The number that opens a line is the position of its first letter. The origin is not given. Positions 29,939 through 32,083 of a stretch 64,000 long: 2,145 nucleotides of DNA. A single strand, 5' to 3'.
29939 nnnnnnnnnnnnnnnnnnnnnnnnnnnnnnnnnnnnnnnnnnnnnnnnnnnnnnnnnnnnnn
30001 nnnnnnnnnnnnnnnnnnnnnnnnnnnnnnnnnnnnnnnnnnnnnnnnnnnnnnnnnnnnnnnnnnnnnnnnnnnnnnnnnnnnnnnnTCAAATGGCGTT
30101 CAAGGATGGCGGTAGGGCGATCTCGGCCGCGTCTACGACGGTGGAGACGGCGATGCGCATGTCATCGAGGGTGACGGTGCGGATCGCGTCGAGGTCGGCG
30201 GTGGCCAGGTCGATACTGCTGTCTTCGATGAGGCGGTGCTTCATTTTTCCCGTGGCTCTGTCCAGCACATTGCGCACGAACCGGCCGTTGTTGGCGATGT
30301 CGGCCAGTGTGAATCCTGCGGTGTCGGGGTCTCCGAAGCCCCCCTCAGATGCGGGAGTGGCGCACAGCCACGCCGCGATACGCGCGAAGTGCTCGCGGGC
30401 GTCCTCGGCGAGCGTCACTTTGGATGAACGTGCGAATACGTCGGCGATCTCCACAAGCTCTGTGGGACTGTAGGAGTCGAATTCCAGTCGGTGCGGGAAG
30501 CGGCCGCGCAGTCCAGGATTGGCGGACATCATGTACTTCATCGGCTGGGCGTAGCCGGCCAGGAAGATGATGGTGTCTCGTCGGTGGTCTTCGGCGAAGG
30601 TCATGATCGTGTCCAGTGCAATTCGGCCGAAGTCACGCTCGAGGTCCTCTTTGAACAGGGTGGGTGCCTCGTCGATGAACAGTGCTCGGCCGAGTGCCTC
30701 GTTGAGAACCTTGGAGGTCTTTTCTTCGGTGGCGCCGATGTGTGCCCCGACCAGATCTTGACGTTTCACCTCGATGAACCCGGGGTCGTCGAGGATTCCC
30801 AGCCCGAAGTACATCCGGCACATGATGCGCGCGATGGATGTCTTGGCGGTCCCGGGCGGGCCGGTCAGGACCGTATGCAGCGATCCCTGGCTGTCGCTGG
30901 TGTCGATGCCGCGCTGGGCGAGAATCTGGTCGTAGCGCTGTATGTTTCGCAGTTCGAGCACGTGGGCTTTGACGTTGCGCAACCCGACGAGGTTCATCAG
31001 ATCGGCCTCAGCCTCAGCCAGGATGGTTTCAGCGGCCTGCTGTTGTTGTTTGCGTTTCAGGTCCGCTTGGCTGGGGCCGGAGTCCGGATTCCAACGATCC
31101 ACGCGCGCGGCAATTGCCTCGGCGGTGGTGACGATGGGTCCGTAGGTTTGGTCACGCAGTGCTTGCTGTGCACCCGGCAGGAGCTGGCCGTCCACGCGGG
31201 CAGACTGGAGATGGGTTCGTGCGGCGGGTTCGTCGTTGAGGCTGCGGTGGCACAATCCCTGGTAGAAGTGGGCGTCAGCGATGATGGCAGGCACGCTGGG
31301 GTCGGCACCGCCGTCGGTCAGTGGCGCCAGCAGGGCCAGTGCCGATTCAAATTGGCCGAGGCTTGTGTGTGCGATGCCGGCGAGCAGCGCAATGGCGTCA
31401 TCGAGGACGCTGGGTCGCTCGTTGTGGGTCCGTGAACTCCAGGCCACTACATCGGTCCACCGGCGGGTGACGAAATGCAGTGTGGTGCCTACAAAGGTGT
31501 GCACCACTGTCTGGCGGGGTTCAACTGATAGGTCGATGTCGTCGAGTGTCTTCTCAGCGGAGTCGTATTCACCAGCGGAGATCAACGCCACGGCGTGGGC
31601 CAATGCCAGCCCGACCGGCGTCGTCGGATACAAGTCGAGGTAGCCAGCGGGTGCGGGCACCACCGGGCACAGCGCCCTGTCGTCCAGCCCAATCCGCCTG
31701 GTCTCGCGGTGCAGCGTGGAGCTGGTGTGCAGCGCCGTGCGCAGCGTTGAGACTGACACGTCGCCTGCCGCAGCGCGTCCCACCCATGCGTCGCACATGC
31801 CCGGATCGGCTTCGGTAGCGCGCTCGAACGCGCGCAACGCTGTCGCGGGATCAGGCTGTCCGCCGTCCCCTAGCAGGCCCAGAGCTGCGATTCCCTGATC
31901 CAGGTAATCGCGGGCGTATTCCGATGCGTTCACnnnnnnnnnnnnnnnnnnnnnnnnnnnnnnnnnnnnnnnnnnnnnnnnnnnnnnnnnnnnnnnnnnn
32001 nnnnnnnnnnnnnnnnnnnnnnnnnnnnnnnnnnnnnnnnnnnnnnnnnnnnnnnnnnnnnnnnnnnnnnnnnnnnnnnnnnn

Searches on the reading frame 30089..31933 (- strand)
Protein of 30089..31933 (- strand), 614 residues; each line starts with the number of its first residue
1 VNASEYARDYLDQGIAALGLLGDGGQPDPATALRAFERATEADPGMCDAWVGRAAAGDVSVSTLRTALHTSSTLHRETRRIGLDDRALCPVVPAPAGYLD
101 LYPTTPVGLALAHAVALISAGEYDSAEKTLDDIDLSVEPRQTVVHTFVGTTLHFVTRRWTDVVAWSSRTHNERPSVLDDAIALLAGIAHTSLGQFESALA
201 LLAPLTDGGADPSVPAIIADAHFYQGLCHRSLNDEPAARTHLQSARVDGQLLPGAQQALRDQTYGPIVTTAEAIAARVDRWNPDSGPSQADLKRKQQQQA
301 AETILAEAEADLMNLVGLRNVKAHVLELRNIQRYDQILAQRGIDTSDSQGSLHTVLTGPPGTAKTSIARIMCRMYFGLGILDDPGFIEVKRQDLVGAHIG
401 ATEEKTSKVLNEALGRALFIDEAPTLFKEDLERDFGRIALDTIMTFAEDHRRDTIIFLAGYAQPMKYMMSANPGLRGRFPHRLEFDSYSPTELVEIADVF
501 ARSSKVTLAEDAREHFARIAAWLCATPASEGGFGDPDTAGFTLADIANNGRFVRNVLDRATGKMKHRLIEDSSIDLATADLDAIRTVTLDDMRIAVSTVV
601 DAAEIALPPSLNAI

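Call 36: search_protein_families(library=pfam, proteins=[window:30089-31933:-])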
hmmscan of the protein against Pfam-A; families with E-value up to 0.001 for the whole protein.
window:30089-31933:- (614 aa): 5 families
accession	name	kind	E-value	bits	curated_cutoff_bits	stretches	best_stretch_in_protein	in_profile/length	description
PF21545.3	T7SS_EccA1_N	-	3.6e-78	263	27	1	18-287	9-272/272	T7SS, ESX-1 secretion system protein EccA1, N-terminal domain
PF00004.35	AAA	-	8.2e-12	46.1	21.2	1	355-486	2-130/131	ATPase family associated with various cellular activities (AAA)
PF14559.12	TPR_19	-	3.1e-08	34.3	25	0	110-135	28-53/68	Tetratricopeptide repeat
PF13432.12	TPR_16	-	1.6e-06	28.9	32.7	0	184-246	2-58/65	Tetratricopeptide repeat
PF17866.7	AAA_lid_6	-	0.00014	22.3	24.3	1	549-576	22-44/60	AAA lid domain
